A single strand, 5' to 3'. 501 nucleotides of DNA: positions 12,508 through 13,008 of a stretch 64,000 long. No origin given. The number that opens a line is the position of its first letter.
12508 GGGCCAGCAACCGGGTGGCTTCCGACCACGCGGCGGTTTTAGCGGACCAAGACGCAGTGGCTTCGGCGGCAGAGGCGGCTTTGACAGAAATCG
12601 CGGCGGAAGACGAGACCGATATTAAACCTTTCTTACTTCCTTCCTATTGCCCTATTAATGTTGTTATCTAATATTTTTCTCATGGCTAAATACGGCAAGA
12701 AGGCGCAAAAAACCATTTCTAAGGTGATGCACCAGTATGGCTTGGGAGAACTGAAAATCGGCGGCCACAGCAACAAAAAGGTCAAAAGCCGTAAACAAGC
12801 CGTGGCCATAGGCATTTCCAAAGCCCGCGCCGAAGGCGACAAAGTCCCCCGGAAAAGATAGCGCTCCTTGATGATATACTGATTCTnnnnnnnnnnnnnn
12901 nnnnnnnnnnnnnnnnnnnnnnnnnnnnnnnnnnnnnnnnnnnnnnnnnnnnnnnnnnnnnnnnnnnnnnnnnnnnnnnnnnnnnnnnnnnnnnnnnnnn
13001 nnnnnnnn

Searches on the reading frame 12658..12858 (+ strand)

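Call 3: search_protein_families(library=pfam, proteins=[window:12658-12858:+], max_evalue=0.01)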
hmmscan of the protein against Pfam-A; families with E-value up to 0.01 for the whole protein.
window:12658-12858:+ (67 aa): 1 family
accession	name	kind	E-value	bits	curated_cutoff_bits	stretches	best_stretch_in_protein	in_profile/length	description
PF20106.4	DUF6496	-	1.1e-18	67.7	24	1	11-67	1-58/58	Family of unknown function (DUF6496)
